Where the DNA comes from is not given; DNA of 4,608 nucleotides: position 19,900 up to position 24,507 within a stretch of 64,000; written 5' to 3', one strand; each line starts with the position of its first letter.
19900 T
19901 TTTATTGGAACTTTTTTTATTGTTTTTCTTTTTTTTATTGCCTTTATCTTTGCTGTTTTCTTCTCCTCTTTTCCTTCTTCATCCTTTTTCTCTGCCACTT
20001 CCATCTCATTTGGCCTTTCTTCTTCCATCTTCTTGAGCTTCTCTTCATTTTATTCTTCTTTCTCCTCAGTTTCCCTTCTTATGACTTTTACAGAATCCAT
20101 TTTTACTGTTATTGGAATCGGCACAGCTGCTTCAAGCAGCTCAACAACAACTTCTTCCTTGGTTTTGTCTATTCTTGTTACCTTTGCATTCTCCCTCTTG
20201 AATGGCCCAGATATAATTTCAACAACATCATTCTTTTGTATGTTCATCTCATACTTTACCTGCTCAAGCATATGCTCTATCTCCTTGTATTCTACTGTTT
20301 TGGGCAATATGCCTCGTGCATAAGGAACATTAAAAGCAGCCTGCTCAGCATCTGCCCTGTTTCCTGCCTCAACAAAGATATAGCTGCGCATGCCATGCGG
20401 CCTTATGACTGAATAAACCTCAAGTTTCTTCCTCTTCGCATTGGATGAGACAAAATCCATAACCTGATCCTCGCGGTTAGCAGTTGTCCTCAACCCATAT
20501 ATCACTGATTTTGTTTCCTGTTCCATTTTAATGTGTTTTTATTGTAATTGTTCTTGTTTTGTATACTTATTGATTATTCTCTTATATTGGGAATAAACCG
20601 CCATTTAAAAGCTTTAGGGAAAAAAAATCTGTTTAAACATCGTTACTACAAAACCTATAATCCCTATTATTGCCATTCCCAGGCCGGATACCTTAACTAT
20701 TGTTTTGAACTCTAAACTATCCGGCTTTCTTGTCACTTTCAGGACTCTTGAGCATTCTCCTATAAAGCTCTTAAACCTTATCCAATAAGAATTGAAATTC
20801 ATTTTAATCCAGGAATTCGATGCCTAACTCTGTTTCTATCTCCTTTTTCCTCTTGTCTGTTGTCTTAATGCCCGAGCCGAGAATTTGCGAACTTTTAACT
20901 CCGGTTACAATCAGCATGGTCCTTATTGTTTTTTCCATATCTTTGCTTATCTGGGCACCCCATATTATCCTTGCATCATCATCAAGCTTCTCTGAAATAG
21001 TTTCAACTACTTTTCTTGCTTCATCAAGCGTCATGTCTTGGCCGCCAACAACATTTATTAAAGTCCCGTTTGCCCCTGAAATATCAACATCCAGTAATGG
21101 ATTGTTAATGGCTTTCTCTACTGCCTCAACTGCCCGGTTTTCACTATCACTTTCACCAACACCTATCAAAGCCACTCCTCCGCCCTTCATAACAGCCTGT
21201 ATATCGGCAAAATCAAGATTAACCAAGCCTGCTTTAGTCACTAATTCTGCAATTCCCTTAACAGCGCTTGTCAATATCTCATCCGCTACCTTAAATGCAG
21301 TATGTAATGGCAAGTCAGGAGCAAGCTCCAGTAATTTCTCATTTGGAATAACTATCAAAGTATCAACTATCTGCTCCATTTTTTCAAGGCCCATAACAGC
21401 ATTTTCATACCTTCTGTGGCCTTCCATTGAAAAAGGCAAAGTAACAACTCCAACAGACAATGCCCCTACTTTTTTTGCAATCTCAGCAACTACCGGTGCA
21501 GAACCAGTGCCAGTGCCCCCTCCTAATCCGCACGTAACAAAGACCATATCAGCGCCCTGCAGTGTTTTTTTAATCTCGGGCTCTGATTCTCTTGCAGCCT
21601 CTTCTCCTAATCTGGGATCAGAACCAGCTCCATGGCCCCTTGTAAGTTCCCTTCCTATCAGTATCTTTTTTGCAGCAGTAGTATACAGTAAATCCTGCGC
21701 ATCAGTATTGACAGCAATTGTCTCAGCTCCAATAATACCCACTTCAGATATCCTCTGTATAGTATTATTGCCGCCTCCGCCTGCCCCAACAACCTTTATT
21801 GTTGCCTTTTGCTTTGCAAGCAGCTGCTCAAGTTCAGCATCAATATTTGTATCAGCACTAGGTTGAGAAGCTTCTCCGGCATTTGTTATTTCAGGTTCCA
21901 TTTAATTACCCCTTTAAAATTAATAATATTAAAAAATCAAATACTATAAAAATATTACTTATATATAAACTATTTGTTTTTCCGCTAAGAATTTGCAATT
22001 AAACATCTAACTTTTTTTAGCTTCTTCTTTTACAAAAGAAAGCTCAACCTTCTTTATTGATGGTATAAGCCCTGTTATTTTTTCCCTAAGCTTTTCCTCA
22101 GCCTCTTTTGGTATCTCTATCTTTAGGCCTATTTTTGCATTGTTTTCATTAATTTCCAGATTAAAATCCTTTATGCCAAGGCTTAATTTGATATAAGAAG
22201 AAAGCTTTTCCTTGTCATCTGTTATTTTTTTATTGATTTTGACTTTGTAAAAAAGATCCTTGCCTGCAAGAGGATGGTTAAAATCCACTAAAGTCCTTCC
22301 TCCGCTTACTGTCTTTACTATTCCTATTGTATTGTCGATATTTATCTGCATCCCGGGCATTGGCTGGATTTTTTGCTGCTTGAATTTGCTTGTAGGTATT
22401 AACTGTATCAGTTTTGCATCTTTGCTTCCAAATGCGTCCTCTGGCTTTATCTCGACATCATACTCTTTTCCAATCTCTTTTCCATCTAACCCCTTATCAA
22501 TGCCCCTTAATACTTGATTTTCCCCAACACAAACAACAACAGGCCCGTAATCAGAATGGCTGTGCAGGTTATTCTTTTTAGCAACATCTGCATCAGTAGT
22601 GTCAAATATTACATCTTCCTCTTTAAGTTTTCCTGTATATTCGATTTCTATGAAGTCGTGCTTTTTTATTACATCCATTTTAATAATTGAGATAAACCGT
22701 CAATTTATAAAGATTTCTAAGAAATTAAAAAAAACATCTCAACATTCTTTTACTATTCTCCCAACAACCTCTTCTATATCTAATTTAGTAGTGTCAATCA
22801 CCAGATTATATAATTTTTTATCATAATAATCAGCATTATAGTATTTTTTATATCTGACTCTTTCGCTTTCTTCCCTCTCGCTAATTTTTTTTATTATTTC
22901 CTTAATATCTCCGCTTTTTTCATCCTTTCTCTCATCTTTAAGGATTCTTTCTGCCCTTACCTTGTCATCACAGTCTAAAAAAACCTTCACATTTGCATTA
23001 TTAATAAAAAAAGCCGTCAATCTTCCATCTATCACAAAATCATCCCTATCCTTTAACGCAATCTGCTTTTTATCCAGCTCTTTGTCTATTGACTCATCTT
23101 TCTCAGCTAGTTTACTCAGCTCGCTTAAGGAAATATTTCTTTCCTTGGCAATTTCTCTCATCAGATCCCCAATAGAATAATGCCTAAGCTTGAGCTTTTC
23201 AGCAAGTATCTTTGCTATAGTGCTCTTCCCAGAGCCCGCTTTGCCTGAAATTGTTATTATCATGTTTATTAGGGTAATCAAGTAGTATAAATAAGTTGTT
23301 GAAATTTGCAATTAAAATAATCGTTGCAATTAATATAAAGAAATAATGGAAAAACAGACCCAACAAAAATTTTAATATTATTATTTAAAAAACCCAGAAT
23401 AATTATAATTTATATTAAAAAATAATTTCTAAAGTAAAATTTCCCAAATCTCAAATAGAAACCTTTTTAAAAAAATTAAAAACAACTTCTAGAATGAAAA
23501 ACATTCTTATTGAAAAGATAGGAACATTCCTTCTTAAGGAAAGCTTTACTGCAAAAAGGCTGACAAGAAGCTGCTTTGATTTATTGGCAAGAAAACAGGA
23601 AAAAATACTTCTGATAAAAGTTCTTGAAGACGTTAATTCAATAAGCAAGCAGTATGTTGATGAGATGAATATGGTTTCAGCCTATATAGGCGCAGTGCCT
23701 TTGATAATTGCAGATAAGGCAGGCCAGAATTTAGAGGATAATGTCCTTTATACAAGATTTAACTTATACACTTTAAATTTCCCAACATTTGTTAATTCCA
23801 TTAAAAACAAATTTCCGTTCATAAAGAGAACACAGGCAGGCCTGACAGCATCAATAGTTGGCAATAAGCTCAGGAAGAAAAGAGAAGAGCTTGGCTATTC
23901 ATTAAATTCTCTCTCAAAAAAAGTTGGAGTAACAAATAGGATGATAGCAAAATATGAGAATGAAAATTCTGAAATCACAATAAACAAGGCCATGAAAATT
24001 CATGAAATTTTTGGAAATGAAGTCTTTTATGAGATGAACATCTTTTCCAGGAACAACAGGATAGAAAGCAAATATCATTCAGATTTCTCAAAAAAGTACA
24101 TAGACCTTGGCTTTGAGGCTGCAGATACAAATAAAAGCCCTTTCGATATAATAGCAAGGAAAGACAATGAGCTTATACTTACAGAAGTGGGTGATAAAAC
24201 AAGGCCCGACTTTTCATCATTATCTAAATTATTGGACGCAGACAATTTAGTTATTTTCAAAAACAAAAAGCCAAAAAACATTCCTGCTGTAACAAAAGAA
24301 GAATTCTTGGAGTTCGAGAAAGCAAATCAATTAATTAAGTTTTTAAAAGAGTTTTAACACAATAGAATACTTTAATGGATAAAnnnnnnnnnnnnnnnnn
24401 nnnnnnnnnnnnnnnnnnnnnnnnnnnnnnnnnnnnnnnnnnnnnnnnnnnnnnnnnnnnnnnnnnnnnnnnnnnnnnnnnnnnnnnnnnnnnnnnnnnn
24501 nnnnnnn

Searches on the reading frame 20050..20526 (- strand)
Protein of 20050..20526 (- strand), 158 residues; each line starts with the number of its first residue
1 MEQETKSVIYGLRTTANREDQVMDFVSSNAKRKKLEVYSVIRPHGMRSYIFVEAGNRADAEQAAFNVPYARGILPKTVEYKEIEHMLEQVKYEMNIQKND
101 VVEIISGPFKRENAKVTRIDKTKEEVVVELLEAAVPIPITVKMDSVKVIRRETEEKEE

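Call 35: search_protein_families(library=pfam, max_evalue=0.00001, proteins=[window:20050-20526:-])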
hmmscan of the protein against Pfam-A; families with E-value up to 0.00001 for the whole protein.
window:20050-20526:- (158 aa): 1 family
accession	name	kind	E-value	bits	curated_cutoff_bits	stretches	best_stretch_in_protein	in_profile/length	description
PF03439.18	Spt5-NGN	-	1.5e-16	60.5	22.4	1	9-87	2-84/84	Early transcription elongation factor of RNA pol II, NGN section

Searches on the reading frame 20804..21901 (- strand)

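Call 35: search_protein_families(library=pfam, max_evalue=0.00001, proteins=[window:20804-21901:-])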
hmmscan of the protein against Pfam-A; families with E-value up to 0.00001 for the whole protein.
window:20804-21901:- (365 aa): 2 families
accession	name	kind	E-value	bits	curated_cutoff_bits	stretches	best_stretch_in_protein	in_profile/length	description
PF00091.31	Tubulin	-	7.8e-47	160.4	33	1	35-193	2-188/190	Tubulin/FtsZ family, GTPase domain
PF12327.13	FtsZ_C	-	1.8e-36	124.8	27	1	242-336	1-95/95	FtsZ family, C-terminal domain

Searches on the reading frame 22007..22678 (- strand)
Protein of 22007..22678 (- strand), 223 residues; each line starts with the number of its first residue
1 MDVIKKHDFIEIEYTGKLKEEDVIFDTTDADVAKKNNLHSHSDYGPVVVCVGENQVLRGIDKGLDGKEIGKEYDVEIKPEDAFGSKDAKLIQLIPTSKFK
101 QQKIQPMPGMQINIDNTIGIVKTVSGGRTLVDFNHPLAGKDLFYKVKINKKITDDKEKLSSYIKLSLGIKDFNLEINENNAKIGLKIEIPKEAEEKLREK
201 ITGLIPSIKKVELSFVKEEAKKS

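Call 35: search_protein_families(library=pfam, max_evalue=0.00001, proteins=[window:22007-22678:-])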
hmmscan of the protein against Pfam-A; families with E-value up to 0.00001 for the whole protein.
window:22007-22678:- (223 aa): 2 families
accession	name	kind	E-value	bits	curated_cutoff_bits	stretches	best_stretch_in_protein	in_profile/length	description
PF22199.2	FKBP26_IF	-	3.7e-19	68.8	27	1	92-137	1-46/46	FKBP26, IF domain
PF00254.34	FKBP_C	-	4.2e-11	43.4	21.1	1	4-89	5-77/94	FKBP-type peptidyl-prolyl cis-trans isomerase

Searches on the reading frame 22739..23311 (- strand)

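Call 35: search_protein_families(library=pfam, max_evalue=0.00001, proteins=[window:22739-23311:-])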
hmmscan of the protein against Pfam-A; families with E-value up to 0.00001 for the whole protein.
window:22739-23311:- (190 aa): 5 families
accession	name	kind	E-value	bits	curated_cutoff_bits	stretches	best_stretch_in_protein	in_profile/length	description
PF13189.12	Cytidylate_kin2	-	7.8e-26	91.8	28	1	18-176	1-176/176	Cytidylate kinase-like family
PF02224.24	Cytidylate_kin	-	3.1e-22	79.8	26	2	66-189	90-208/211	Cytidylate kinase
PF13207.12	AAA_17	-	9.5e-20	71.7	27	1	23-138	2-134/136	AAA domain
PF13238.12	AAA_18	-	2.1e-16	61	29.4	1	19-139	1-120/128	AAA domain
PF00406.28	ADK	-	6.4e-06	26.8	26.8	0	22-135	2-123/151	Adenylate kinase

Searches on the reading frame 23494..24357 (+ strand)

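Call 35: search_protein_families(library=pfam, max_evalue=0.00001, proteins=[window:23494-24357:+])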
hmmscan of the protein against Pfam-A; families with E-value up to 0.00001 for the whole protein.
window:23494-24357:+ (287 aa): 2 families
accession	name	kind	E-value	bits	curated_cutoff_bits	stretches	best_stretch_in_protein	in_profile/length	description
PF01381.28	HTH_3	-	2.7e-11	43.7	23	1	126-174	1-49/55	Helix-turn-helix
PF12844.13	HTH_19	-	2.5e-07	30.9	30.2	1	123-175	1-53/64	Helix-turn-helix domain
